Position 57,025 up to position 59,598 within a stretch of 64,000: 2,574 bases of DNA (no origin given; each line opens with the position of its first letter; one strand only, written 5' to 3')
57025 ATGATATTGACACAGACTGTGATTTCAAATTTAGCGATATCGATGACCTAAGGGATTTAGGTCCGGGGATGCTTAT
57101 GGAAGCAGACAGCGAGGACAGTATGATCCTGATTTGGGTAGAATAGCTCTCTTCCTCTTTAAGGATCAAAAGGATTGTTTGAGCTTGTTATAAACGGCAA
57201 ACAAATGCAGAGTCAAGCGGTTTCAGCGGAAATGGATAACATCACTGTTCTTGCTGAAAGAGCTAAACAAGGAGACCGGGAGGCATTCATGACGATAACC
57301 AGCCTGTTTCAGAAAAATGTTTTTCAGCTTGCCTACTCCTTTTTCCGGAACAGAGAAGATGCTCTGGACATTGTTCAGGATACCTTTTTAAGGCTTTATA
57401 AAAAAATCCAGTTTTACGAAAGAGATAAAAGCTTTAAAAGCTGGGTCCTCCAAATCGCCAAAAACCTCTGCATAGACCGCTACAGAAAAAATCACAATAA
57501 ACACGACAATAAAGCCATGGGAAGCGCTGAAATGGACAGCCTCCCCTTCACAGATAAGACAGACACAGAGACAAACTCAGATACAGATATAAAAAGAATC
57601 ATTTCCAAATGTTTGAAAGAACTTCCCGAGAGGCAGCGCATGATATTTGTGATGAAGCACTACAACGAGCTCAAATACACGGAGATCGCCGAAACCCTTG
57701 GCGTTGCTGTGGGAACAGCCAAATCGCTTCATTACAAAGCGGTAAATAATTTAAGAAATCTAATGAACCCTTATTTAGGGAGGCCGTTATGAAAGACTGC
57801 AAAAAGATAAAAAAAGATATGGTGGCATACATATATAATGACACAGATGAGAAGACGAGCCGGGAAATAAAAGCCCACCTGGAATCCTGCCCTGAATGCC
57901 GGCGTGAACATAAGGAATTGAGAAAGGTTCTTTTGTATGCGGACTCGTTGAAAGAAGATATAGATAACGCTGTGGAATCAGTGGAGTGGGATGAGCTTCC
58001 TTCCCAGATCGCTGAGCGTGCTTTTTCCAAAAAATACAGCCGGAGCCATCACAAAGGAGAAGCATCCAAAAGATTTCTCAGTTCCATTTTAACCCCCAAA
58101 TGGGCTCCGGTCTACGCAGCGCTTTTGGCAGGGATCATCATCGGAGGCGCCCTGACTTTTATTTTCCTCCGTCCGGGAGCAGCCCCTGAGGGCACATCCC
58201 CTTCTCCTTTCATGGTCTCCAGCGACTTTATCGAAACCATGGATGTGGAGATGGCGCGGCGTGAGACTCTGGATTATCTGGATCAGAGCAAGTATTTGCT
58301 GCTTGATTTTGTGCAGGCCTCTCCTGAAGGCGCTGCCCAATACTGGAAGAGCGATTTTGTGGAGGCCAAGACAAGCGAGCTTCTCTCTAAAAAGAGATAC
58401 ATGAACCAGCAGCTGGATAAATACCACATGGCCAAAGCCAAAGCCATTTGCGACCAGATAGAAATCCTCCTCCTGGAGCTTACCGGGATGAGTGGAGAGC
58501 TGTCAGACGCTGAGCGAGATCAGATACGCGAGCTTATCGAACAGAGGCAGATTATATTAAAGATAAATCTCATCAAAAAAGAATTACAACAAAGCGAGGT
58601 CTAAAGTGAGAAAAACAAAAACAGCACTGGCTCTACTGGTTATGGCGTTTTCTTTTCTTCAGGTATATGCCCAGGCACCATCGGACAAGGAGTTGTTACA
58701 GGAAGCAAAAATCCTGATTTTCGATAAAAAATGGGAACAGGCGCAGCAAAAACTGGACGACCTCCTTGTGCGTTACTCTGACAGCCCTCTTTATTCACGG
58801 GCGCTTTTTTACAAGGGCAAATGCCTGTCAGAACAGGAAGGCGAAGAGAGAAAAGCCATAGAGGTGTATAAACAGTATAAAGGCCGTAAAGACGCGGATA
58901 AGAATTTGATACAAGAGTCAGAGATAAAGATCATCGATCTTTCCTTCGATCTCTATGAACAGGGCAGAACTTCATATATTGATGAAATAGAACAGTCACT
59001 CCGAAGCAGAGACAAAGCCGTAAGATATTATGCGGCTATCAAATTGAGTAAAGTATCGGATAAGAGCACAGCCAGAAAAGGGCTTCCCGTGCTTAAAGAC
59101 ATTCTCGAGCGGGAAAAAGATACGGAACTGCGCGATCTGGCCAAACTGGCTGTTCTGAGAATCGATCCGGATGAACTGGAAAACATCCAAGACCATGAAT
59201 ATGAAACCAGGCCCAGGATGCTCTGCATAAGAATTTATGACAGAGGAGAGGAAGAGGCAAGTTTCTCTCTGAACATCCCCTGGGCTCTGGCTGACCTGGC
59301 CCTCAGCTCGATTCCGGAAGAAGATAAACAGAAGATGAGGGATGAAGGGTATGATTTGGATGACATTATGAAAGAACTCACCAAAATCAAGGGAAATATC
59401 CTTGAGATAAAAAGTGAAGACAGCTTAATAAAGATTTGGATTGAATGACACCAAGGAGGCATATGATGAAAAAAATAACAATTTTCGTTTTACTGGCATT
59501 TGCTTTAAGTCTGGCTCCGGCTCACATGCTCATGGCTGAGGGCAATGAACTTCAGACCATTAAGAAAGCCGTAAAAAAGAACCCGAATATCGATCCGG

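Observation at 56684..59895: ECF sigma/anti-sigma operon embedded among three secreted proteins that share an unrecognised C-terminal module ending I-x-(I/V)-W-(I/V/F)-E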

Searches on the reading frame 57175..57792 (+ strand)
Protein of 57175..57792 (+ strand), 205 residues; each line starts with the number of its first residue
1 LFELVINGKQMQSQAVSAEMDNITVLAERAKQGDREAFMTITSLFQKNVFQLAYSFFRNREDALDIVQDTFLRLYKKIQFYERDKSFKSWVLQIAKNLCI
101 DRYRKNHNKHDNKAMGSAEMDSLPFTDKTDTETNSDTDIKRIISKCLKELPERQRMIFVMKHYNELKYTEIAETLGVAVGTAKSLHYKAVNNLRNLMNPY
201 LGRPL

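Call 3: search_protein_families(library=pfam, proteins=[window:57175-57792:+], max_evalue=1)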
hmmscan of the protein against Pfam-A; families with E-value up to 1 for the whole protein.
window:57175-57792:+ (205 aa): 8 families
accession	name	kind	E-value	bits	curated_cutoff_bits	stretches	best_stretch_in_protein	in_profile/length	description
PF04542.20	Sigma70_r2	-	3.5e-17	62.4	24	1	46-106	6-68/71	Sigma-70 region 2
PF08281.18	Sigma70_r4_2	-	3.1e-15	56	25.7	1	141-190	2-51/54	Sigma-70, region 4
PF04545.22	Sigma70_r4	-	1.6e-11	44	24.1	1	146-195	1-50/50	Sigma-70, region 4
PF07638.17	Sigma70_ECF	-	3.8e-05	24.1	21.1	1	20-183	1-169/185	ECF sigma factor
PF13384.12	HTH_23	-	0.038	14.3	24.6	1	152-182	4-34/50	Homeodomain-like domain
PF12645.13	HTH_16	-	0.068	13.7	22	1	27-68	4-45/65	Helix-turn-helix domain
PF25781.1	TPR_TEX10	-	0.14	11.6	27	1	82-161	129-208/370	TEX10-like, TPR repeats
PF24235.1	RHG29_45_N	-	0.17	12.6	27.7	1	132-192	25-83/108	Rho GTPase-activating protein 29/45 N-terminal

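Call 4: search_protein_families(library=ncbifam, proteins=[window:57175-57792:+], max_evalue=1)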
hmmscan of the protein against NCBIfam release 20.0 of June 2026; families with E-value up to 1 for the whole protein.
window:57175-57792:+ (205 aa): 122 families (the best 25 are shown)
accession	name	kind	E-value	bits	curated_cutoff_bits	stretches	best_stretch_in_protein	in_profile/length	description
NF007223.0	PRK09641.1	equivalog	1.1e-34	119.9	209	1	26-197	8-184/187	RNA polymerase sigma factor SigW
TIGR02937.1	sigma70-ECF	superfamily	1.3e-32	112.7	42.9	1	42-196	7-164/165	sigma-70 family RNA polymerase sigma factor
NF008888.0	PRK11922.1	equivalog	5.5e-32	111.2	204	1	10-198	4-197/231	RNA polymerase sigma factor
TIGR02985.1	Sig70_bacteroi1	subfamily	7.2e-32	110.8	126.4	1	37-195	2-160/162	RNA polymerase sigma-70 factor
NF009166.1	PRK12513.1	equivalog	2.5e-31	108.9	206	1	26-198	12-187/193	RNA polymerase sigma factor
NF058625.1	sigma_PG0214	equivalog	5.6e-31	107.5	130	1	36-197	4-161/170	GFO_1088 family ECF-type sigma factor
TIGR02948.1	SigW_bacill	equivalog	2.9e-29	102.5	243.1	1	28-197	10-184/187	RNA polymerase sigma factor SigW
NF004113.0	PRK05602.1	equivalog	6.7e-29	101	208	1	10-197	19-201/211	RNA polymerase sigma factor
NF007216.0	PRK09638.1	equivalog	2.9e-28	98.8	194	1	24-197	6-174/180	RNA polymerase sigma factor SigY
TIGR02983.1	SigE-fam_strep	subfamily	1.7e-26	93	141.55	1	33-197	3-158/162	SigE family RNA polymerase sigma factor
NF053879.1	RNAPolSigSigVBac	equivalog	1.1e-25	90.2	190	1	37-197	5-155/160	RNA polymerase sigma factor SigV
NF007225.0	PRK09643.1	equivalog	1.8e-25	89.8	190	1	19-197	11-182/204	RNA polymerase sigma factor SigM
TIGR02954.1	Sig70_famx3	hypoth_equivalog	6.2e-25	87.9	188.5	1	25-197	5-167/170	RNA polymerase sigma-70 factor, TIGR02954 family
TIGR02950.1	SigM_subfam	subfamily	2.5e-24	85.9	147.95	1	41-197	5-158/159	RNA polymerase sigma factor, SigM family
NF009172.0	PRK12519.1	subfamily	4.8e-24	85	222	1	13-198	8-190/194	RNA polymerase sigma factor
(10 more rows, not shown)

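Call 60: search_dna_similar(query=window:57175-57792:+, collection=plasmids, mode=protein, max_rows=60, max_evalue=1e-8)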
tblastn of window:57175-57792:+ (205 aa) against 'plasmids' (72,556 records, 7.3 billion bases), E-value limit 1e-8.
Records with a match: 655; places in all: 756; records where one place covers at least 80% of the query: 446.
Best place of each record, by identity: <60% 655.
By first word of the organism name: Rhizobium 220; Pantoea 56; Sinorhizobium 44; Bacillus 37; Streptomyces 33; Rhodococcus 15; Prescottella 13; Shinella 12; Ensifer 11; Priestia 10; and 92 more.
By predicted mobility (MOB-suite, as given by PLSDB): non-mobilizable 419; conjugative 125; mobilizable 111.
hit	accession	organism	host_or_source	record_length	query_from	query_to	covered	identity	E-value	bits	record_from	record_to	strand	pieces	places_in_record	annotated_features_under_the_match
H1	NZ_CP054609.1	Paenibacillus cellulosilyticus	cell culture,soil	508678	26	200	85%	31.8%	2e-25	109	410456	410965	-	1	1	sigma-70 family RNA polymerase sigma factor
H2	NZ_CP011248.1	Agrobacterium tumefaciens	Achillea ptarmica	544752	17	204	92%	29.4%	8e-14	76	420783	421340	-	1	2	sigma-70 family RNA polymerase sigma factor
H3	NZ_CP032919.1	Agrobacterium tumefaciens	-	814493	17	204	92%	29.4%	8e-14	76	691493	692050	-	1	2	sigma-70 family RNA polymerase sigma factor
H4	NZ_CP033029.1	Agrobacterium tumefaciens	-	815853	17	204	92%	29.4%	8e-14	76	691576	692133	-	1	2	sigma-70 family RNA polymerase sigma factor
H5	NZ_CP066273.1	Agrobacterium tumefaciens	-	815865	17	204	92%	29.4%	8e-14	76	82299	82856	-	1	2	sigma-70 family RNA polymerase sigma factor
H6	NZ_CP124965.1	Agrobacterium tumefaciens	lilac,cell culture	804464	17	202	91%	29.2%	6e-13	74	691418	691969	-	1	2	sigma-70 family RNA polymerase sigma factor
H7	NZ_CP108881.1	Micromonospora sp. NBC_00821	-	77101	14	197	90%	29.4%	7e-12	71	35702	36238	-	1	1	RNA polymerase sigma factor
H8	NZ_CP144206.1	Sinorhizobium chiapasense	mixed culture,rhizosphere soil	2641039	11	203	94%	28.0%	1e-15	82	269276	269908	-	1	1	none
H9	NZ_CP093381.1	Rhodococcus opacus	cell culture,forest soil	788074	4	201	97%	27.2%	5e-15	80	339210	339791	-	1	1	sigma-70 family RNA polymerase sigma factor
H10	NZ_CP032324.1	Azospirillum argentinense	soil sample,Agricultural field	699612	8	201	95%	27.8%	3e-11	69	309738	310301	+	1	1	RNA polymerase sigma factor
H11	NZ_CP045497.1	Mesorhizobium sp. INR15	pure culture,nutrient broth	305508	6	202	96%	27.3%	3e-16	83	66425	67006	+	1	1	RNA polymerase sigma factor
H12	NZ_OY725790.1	Parabacteroides distasonis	-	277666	21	197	86%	30.3%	6e-17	86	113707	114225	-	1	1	sigma-70 family RNA polymerase sigma factor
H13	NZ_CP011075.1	Brevibacillus laterosporus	Oryza sativa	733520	26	200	85%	30.6%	2e-21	98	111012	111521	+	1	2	sigma-70 family RNA polymerase sigma factor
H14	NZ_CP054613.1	Paenibacillus cellulosilyticus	cell culture,soil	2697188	26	194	82%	31.6%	2e-25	109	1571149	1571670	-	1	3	none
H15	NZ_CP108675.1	Streptomyces sp. NBC_01022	-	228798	6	199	95%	27.5%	7e-14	77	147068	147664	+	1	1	RNA polymerase sigma factor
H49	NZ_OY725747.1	Parabacteroides distasonis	-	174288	7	196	93%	26.8%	2e-14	78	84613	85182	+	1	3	sigma-70 family RNA polymerase sigma factor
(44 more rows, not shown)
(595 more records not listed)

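Call 63: get_annotated_region(hit=H12, flank=3000)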
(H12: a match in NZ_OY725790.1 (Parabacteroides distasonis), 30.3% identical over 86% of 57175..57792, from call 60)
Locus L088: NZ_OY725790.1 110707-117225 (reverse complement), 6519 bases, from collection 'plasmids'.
description: Parabacteroides distasonis strain Parabacteroides distasonis TSDC17.2-1.1 plasmid 45, complete sequence
organism: Parabacteroides distasonis (NCBI taxid 823)
taxonomy: Bacteria; Bacteroidota; Bacteroidia; Bacteroidales; Tannerellaceae; Parabacteroides; Parabacteroides distasonis
host: -; source: -; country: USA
typing (MOB-suite, as given by PLSDB): non-mobilizable
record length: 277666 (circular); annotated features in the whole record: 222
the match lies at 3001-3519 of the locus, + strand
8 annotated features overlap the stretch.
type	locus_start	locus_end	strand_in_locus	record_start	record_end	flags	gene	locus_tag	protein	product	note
CDS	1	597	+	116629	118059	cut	-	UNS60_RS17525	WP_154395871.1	glycoside hydrolase family 30 protein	-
CDS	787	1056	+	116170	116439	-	-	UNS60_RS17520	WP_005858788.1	co-chaperone GroES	-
CDS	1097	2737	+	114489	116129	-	groL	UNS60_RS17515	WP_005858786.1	chaperonin GroEL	GO:0006457 - protein folding [Evidence IEA]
CDS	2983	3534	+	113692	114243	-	-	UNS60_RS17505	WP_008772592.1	sigma-70 family RNA polymerase sigma factor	GO:0006352 - DNA-templated transcription initiation [Evidence IEA]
CDS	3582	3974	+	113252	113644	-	-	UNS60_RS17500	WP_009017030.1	hypothetical protein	-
CDS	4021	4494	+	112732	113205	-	-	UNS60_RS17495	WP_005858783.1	hypothetical protein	-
CDS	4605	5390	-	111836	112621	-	mazG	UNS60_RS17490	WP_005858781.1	nucleoside triphosphate pyrophosphohydrolase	-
CDS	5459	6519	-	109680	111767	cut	-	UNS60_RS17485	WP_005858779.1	cytochrome c biogenesis protein CcdA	GO:0017004 - cytochrome complex assembly [Evidence IEA]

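Call 64: get_annotated_region(hit=H49, flank=3000)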
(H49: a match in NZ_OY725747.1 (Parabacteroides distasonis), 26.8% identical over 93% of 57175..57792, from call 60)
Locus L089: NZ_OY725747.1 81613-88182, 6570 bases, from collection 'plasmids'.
description: Parabacteroides distasonis strain Parabacteroides distasonis TSDC17.2-1.1 plasmid 2, complete sequence
organism: Parabacteroides distasonis (NCBI taxid 823)
taxonomy: Bacteria; Bacteroidota; Bacteroidia; Bacteroidales; Tannerellaceae; Parabacteroides; Parabacteroides distasonis
host: -; source: -; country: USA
typing (MOB-suite, as given by PLSDB): non-mobilizable
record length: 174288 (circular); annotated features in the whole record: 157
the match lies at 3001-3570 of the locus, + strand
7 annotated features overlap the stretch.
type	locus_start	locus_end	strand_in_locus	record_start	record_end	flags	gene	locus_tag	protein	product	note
CDS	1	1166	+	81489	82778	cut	-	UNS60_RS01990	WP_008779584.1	hypothetical protein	-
CDS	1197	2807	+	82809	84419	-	-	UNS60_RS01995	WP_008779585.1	outer membrane protein transport protein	-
CDS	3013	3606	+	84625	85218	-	-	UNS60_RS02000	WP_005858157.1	sigma-70 family RNA polymerase sigma factor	GO:0006352 - DNA-templated transcription initiation [Evidence IEA]; GO:0006355 - regulation of DNA-templated ...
CDS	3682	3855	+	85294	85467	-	-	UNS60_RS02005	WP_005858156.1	hypothetical protein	-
CDS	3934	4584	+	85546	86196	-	rpe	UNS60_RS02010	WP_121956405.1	ribulose-phosphate 3-epimerase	GO:0006098 - pentose-phosphate shunt [Evidence IEA]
CDS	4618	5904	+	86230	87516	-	-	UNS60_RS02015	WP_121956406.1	ComEC/Rec2 family competence protein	-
CDS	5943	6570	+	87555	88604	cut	-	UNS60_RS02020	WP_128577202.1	bifunctional oligoribonuclease/PAP phosphatase NrnA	-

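Call 85: search_protein_families(library=pfam, proteins=[L088:3582-3974:+, L088:4021-4494:+, L089:3682-3855:+], max_evalue=1)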
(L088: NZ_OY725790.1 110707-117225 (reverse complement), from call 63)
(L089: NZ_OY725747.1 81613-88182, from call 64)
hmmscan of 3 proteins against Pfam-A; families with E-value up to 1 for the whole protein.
L088:3582-3974:+ (130 aa): 0 families

L088:4021-4494:+ (157 aa): 1 family
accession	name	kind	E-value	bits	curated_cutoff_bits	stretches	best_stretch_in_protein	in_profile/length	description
PF05099.18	TerB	-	0.023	15.4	24.4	1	40-85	26-71/118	Tellurite resistance protein TerB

L089:3682-3855:+ (57 aa): 0 families

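Call 86: search_dna_similar(query=L088:2983-3534:+, collection=plasmids, mode=protein, max_rows=40, max_evalue=1e-10)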
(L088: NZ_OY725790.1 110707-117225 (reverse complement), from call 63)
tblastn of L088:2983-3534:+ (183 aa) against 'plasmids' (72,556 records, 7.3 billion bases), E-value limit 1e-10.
Records with a match: 71; places in all: 71; records where one place covers at least 80% of the query: 62.
Best place of each record, by identity: >=99% 1; 60-80% 2; <60% 68.
By first word of the organism name: Prescottella 13; Rhizobium 11; Rhodococcus 9; Sinorhizobium 7; Phocaeicola 3; Mesorhizobium 3; Burkholderia 3; Bacteroides 2; Stenotrophomonas 2; Methylosinus 2; and 15 more.
By predicted mobility (MOB-suite, as given by PLSDB): non-mobilizable 41; mobilizable 22; conjugative 8.
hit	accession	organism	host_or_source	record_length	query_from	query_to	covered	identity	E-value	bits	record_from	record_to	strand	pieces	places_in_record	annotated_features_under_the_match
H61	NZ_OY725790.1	Parabacteroides distasonis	-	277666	1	183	100%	100.0%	2e-108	347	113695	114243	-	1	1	sigma-70 family RNA polymerase sigma factor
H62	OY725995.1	Phocaeicola massiliensis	-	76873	1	179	98%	68.2%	4e-71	239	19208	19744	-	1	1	record has no annotation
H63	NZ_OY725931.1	Bacteroides finegoldii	-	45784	1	179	98%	64.2%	9e-68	230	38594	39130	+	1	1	RNA polymerase sigma factor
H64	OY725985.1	Phocaeicola massiliensis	-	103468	22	180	87%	43.1%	4e-32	127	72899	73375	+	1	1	record has no annotation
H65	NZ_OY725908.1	Bacteroides finegoldii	-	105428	22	179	86%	41.5%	1e-30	124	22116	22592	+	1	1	sigma-70 family RNA polymerase sigma factor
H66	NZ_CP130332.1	Lysinibacillus fusiformis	Winter wheat (Triticum ...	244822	22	171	82%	35.4%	9e-15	78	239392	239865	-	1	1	sigW: RNA polymerase sigma factor SigW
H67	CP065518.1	Stenotrophomonas rhizophila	Kandelia candel (mangrove),cell culture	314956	22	171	82%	35.4%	9e-15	78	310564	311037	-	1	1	none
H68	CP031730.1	Stenotrophomonas rhizophila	Nusuttodinium aeruginosum,whole organism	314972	22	171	82%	35.4%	9e-15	78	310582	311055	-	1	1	sigW: RNA polymerase sigma factor SigW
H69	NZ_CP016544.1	Planococcus donghaensis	whole organism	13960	22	180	87%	32.9%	4e-13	74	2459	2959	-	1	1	sigW: RNA polymerase sigma factor SigW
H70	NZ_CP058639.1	Rhodococcus sp. ZPP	cell culture,soil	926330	17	180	90%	31.4%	7e-12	70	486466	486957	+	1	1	sigma-70 family RNA polymerase sigma factor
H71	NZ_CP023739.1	Methylosinus trichosporium OB3b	isolate,soil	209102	22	181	87%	32.1%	1e-12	72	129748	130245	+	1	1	RNA polymerase sigma factor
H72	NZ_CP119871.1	Methylosinus trichosporium OB3b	Whole Organism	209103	22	181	87%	32.1%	1e-12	72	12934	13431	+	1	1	RNA polymerase sigma factor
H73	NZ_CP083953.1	Mesorhizobium sp. B2-1-8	cell culture,soil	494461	7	171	90%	31.0%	1e-13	75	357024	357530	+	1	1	RNA polymerase sigma factor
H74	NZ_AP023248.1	Mesorhizobium sp. 131-2-1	Lotus japonicus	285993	14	183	93%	29.9%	5e-11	67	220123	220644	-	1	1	RNA polymerase sigma factor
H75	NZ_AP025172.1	Cupriavidus sp. P-10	-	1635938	17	182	91%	30.6%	1e-10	67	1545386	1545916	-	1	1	none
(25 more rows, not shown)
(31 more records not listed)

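Call 87: get_annotated_region(hit=H65, flank=3500)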
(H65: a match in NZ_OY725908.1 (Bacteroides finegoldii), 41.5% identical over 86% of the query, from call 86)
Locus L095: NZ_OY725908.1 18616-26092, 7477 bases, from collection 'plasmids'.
description: Bacteroides finegoldii strain Bacteroides finegoldii TSDC17.2-1.1 plasmid 6, complete sequence
organism: Bacteroides finegoldii (NCBI taxid 338188)
taxonomy: Bacteria; Bacteroidota; Bacteroidia; Bacteroidales; Bacteroidaceae; Bacteroides; Bacteroides finegoldii
host: -; source: -; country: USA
typing (MOB-suite, as given by PLSDB): non-mobilizable
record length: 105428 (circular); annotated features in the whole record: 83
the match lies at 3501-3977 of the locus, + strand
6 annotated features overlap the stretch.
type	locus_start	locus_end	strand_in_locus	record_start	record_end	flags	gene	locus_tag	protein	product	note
CDS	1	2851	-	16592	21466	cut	-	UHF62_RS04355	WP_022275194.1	RecQ family ATP-dependent DNA helicase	GO:0006310 - DNA recombination [Evidence IEA]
CDS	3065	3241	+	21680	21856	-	-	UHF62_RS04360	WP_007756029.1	DUF4250 domain-containing protein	-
CDS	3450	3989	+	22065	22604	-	-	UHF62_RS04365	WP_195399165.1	sigma-70 family RNA polymerase sigma factor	GO:0006352 - DNA-templated transcription initiation [Evidence IEA]; GO:0006355 - regulation of DNA-templated ...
CDS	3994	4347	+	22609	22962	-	-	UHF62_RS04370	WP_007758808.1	hypothetical protein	-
CDS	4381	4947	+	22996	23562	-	-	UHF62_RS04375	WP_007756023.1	hypothetical protein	-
CDS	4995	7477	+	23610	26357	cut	-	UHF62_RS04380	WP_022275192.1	TonB-dependent receptor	GO:0015891 - siderophore transport [Evidence IEA]; GO:0055085 - transmembrane transport [Evidence IEA]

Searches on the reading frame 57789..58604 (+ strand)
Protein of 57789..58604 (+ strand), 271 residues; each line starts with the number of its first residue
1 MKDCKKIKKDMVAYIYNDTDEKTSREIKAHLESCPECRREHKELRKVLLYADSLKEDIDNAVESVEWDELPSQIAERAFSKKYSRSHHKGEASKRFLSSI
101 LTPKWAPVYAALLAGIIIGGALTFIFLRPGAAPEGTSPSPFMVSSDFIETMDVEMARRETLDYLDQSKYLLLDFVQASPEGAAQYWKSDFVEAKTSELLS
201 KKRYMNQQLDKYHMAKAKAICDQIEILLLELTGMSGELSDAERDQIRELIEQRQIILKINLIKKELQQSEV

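Call 3: search_protein_families(library=pfam, proteins=[window:57789-58604:+], max_evalue=1)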
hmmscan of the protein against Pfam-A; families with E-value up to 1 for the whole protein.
window:57789-58604:+ (271 aa): 2 families
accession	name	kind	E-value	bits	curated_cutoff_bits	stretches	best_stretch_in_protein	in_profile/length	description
PF13490.11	zf-HC2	-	5.9e-11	42.7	22.2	1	4-38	1-35/35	Putative zinc-finger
PF13098.12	Thioredoxin_2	-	0.25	12.1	27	1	32-71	15-54/104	Thioredoxin-like domain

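Call 4: search_protein_families(library=ncbifam, proteins=[window:57789-58604:+], max_evalue=1)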
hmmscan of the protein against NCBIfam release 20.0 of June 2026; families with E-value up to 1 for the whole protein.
window:57789-58604:+ (271 aa): 5 families
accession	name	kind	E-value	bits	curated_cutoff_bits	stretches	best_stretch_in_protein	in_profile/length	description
NF052375.1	antisigma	equivalog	4.7e-07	30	100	1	12-128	3-109/217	anti-sigma factor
TIGR03988.1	antisig_RsrA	equivalog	1.3e-05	25.1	62.5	1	3-42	1-40/77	mycothiol system anti-sigma-R factor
NF052368.1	antisigmaE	subfamily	0.0046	16.7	50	1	1-44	1-44/48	anti-sigma factor family protein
NF047410.1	CotG_ExsB_Nterm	domain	0.045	13.7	28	1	55-70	3-18/26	CotG/ExsB N-terminal domain-containing protein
TIGR02451.1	anti_sig_ChrR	subfamily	0.1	12.4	124.5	1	11-81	8-76/216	ChrR family anti-sigma-E factor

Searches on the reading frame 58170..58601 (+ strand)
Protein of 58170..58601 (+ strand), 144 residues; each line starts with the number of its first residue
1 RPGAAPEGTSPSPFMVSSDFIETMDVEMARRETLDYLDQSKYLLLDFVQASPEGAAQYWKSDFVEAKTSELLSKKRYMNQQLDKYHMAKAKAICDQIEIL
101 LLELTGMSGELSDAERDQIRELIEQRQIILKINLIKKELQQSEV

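Call 79: search_solved_structures(query=window:58170-58601:+, max_evalue=1)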
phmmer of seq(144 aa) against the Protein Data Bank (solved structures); distinct sequences matched with E-value up to 1: 1.
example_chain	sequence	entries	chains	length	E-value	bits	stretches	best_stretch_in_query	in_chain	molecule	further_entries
9e2g_4P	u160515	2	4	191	0.22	14.7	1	49-130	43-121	MOP23B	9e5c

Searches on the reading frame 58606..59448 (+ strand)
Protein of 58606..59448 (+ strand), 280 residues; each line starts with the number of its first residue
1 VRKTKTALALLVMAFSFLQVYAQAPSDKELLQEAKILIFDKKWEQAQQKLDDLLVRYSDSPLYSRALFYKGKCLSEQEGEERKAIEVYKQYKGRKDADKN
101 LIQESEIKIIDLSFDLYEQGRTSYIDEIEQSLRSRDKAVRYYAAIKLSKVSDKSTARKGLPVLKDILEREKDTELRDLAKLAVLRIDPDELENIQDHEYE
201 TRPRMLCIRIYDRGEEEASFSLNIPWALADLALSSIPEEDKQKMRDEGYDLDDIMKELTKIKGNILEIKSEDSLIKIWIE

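Call 3: search_protein_families(library=pfam, proteins=[window:58606-59448:+], max_evalue=1)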
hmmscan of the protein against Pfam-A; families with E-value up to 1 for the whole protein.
window:58606-59448:+ (280 aa): 7 families
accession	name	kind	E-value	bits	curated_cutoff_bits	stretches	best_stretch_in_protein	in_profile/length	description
PF13174.12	TPR_6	-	0.00023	22.1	26.3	1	66-91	2-26/33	Tetratricopeptide repeat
PF13646.12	HEAT_2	-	0.0011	19.6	27.7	1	118-180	26-84/88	HEAT repeats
PF13432.12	TPR_16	-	0.0023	18.8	32.7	1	33-95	3-61/65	Tetratricopeptide repeat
PF25352.1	PH_ULP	-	0.035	14.5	27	1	23-59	81-117/120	Ubiquitin-like protease PH domain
PF04642.17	DUF601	-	0.069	12.9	24.1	1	48-137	188-276/327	Protein of unknown function, DUF601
PF03868.20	Ribosomal_L6e_N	-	0.11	13.1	25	1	55-89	20-59/60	Ribosomal protein L6, N-terminal domain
PF25767.1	ARM_TBCD_2nd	-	0.11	12.4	29.7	1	109-174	64-128/245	Tubulin-specific chaperone D-like, ARM repeats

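Call 4: search_protein_families(library=ncbifam, proteins=[window:58606-59448:+], max_evalue=1)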
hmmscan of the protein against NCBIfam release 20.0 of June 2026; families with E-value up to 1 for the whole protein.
window:58606-59448:+ (280 aa): 4 families
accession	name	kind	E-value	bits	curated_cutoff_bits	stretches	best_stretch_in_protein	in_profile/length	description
TIGR02795.1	tol_pal_ybgF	equivalog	0.00059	20.4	90.1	1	28-91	3-65/119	tol-pal system protein YbgF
TIGR02917.1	PEP_TPR_lipo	equivalog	0.0061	14.5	312.2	1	30-149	162-342/899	XrtA/PEP-CTERM system TPR-repeat protein PrsT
NF001420.0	PRK00294.1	equivalog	0.057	13.5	169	1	121-194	53-126/173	co-chaperone HscB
TIGR03302.1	OM_YfiO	subfamily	0.092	12.2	81.4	1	24-91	30-96/239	outer membrane protein assembly factor BamD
